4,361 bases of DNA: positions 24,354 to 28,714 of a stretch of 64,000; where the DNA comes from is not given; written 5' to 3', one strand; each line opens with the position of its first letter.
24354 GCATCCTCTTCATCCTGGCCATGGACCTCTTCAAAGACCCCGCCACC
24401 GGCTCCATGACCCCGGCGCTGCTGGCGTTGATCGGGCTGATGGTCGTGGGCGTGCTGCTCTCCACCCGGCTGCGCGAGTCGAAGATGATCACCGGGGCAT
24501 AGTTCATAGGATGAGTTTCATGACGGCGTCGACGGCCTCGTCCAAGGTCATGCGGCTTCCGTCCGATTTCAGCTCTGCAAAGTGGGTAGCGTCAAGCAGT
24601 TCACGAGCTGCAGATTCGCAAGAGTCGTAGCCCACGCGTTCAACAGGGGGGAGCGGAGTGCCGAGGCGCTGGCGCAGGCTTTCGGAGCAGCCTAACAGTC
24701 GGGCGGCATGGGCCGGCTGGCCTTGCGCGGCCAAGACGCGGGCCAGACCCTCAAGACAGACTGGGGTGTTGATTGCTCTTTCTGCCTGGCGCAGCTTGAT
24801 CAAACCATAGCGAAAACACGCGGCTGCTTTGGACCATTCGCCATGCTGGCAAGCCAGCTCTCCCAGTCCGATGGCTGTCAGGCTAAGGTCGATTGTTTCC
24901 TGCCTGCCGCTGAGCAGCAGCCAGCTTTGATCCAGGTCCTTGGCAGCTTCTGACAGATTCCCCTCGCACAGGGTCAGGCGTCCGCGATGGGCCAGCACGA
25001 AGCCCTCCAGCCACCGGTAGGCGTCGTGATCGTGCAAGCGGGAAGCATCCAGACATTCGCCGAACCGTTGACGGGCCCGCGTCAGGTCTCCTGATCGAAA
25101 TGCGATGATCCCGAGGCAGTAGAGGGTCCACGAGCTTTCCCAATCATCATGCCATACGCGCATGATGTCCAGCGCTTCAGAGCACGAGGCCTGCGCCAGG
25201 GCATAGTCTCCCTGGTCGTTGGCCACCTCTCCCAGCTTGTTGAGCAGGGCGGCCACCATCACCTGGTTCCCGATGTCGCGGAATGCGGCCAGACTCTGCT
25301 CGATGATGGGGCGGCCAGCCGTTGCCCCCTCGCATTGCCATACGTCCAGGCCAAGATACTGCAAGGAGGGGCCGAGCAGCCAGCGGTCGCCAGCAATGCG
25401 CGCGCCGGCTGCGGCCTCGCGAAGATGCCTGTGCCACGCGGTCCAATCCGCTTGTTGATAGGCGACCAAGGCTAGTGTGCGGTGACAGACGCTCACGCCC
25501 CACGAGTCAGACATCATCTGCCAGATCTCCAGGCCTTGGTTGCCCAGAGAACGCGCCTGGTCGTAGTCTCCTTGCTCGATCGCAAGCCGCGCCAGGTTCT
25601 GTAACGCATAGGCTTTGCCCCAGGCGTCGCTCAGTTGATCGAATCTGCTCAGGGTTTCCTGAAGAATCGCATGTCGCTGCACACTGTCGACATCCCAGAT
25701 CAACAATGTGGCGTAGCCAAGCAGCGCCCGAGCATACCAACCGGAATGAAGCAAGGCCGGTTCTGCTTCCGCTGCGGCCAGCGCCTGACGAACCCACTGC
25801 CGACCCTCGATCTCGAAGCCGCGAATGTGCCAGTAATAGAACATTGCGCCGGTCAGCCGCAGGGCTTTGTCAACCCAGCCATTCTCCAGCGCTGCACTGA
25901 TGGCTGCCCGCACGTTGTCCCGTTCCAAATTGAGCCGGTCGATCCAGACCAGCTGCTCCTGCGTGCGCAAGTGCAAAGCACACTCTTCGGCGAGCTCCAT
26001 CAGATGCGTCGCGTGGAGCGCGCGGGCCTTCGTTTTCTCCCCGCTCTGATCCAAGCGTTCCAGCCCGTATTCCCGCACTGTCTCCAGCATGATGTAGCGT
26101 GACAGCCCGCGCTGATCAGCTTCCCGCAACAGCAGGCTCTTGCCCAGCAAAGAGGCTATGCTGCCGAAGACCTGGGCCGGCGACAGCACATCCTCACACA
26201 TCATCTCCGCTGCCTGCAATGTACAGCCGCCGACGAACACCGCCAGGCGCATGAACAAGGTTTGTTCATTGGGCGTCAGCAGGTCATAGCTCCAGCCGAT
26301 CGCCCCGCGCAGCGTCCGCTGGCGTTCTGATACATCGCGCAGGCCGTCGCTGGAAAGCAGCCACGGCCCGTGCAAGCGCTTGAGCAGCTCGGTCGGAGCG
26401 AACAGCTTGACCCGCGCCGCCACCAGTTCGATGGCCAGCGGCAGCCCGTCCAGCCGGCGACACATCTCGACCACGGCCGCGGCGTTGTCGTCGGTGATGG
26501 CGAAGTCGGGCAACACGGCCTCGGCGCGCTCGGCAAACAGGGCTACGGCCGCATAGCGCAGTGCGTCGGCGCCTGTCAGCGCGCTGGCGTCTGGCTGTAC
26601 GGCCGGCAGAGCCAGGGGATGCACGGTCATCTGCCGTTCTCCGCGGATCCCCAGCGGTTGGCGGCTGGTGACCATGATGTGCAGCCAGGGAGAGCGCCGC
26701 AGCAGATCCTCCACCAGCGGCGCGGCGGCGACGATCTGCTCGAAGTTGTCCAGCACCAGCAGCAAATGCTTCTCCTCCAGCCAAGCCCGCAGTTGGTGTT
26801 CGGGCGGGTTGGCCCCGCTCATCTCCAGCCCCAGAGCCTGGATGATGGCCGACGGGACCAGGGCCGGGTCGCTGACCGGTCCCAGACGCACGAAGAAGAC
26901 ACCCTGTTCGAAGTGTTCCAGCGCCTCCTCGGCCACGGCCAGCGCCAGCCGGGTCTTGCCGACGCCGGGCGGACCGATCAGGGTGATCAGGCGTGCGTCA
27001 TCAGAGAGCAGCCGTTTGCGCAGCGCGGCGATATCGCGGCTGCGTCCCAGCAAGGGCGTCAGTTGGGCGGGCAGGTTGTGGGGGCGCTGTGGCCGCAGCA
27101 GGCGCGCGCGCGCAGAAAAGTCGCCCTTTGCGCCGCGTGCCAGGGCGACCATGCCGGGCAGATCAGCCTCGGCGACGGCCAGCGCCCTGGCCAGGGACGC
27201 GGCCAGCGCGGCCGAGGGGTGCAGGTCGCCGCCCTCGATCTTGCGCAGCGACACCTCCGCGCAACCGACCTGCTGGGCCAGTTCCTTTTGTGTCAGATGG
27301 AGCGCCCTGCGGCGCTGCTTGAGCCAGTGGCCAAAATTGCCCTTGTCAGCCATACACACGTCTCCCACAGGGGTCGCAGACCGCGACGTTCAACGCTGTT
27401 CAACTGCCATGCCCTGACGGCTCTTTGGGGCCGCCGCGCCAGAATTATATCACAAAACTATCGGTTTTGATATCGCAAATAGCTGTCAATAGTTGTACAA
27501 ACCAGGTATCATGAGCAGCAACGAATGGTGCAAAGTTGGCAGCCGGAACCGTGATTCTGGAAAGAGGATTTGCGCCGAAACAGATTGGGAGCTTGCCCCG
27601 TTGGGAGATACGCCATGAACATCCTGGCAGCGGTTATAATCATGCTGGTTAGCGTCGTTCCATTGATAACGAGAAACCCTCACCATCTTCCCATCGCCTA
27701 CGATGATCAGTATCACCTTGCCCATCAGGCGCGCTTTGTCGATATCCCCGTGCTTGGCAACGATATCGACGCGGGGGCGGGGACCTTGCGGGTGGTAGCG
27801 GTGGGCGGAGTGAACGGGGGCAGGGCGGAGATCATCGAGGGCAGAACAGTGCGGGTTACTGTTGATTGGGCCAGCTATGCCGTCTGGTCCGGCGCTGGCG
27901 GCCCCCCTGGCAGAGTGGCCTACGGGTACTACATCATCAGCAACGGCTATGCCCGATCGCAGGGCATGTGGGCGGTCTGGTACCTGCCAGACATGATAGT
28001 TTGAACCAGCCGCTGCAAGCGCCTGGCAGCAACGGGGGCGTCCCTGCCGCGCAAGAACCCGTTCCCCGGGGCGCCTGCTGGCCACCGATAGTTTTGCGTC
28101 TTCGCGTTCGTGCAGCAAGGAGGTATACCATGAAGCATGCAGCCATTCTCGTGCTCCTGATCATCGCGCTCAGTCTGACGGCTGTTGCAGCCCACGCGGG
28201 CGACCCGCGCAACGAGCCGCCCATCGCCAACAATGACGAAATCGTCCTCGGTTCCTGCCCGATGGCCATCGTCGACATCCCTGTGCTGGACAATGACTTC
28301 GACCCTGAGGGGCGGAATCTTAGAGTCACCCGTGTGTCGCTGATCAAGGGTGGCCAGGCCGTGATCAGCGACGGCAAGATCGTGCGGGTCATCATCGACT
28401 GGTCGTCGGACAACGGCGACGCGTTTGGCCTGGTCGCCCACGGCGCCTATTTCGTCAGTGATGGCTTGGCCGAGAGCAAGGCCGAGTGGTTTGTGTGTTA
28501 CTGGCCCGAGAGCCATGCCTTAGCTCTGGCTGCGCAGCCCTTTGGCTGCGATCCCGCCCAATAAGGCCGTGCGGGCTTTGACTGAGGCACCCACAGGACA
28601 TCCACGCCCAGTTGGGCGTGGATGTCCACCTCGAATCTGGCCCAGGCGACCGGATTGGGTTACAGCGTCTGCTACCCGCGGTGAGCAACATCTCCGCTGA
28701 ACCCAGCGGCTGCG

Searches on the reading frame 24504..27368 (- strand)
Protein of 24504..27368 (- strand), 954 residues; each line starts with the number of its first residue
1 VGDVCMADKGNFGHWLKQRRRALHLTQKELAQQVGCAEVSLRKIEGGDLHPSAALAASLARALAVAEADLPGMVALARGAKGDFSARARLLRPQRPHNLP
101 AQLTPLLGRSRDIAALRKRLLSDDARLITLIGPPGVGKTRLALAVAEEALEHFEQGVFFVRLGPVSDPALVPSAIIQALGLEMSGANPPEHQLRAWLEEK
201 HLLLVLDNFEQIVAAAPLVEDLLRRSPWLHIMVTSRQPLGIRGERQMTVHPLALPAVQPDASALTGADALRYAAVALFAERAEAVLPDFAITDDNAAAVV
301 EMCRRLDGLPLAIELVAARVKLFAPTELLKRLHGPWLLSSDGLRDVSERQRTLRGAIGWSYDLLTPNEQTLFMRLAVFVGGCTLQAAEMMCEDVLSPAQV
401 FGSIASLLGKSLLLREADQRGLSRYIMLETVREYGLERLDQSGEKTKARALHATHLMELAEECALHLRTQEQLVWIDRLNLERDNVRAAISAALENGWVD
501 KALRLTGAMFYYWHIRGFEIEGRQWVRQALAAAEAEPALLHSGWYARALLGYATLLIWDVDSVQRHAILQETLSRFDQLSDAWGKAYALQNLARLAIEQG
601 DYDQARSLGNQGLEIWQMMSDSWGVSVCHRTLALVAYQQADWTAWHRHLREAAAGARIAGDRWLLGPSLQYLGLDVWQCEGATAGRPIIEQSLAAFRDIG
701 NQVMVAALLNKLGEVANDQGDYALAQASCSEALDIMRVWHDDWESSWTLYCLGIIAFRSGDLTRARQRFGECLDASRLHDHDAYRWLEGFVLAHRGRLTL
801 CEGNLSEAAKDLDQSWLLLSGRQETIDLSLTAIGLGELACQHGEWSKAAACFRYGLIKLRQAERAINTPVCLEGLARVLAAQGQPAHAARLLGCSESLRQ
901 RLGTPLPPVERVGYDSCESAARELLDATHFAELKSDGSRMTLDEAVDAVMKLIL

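Call 12: search_protein_families(library=pfam, proteins=[window:24504-27368:-], max_evalue=0.01)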
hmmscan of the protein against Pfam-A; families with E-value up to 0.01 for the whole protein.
window:24504-27368:- (954 aa): 18 families
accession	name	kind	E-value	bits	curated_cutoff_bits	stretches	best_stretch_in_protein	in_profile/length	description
PF13424.12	TPR_12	-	5.2e-18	65.4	30.1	3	705-776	2-75/77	Tetratricopeptide repeat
PF07719.23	TPR_2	-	4.7e-10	39.2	27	0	586-615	1-30/34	Tetratricopeptide repeat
PF13560.12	HTH_31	-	2.7e-09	37.7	27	1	12-69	2-60/64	Helix-turn-helix domain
PF00931.28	NB-ARC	-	8e-09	35.5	23.5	1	112-318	4-203/248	NB-ARC domain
PF13401.12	AAA_22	-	1.6e-08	35.3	27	1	124-224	4-106/130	AAA domain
PF01381.28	HTH_3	-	9.7e-08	32.4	23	1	16-68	1-53/55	Helix-turn-helix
PF13191.12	AAA_16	-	1.2e-06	29.6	32.6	1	106-197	2-102/167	AAA ATPase domain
PF05729.18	NACHT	-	3.9e-06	27.2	26.7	1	126-237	1-130/167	NACHT domain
PF13431.12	TPR_17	-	4.5e-06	27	24.4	0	585-606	12-33/34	Tetratricopeptide repeat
PF01695.23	IstB_IS21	-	1.6e-05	24.9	24.1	1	111-161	78-127/238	IstB-like ATP binding protein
PF13374.12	TPR_10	-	9e-05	22.8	27.5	0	586-617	2-33/42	Tetratricopeptide repeat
PF00515.34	TPR_1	-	0.00051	20.2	27.8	0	706-735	1-30/34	Tetratricopeptide repeat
PF00004.35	AAA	-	0.00067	20.5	21.2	1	129-154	2-23/131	ATPase family associated with various cellular activities (AAA)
PF13181.12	TPR_8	-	0.0007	20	25.7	0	587-607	2-22/34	Tetratricopeptide repeat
PF13521.12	AAA_28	-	0.0013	19.4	27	0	128-148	2-22/164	AAA domain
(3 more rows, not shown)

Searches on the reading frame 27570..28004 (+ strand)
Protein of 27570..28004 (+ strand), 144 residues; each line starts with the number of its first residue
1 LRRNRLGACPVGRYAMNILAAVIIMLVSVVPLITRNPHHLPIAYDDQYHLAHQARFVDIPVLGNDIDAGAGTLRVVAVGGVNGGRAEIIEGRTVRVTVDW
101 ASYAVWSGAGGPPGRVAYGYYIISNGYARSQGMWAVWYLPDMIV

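Call 12: search_protein_families(library=pfam, proteins=[window:27570-28004:+], max_evalue=0.01)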
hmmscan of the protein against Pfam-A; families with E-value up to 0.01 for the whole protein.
window:27570-28004:+ (144 aa): 2 families
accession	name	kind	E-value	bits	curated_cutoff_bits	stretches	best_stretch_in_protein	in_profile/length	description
PF17963.7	Big_9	-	0.0014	19.9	23.6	1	40-99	3-61/89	Bacterial Ig domain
PF17803.7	Cadherin_4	-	0.0035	18.3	25.1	1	40-85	13-60/71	Bacterial cadherin-like domain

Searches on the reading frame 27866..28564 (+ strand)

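Call 12: search_protein_families(library=pfam, proteins=[window:27866-28564:+], max_evalue=0.01)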
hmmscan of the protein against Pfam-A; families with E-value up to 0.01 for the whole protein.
window:27866-28564:+ (232 aa): 2 families
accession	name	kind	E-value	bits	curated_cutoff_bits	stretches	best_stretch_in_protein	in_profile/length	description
PF17963.7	Big_9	-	3.3e-05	25.1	23.6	1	116-201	1-78/89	Bacterial Ig domain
PF17803.7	Cadherin_4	-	5.8e-05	24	25.1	1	114-168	9-64/71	Bacterial cadherin-like domain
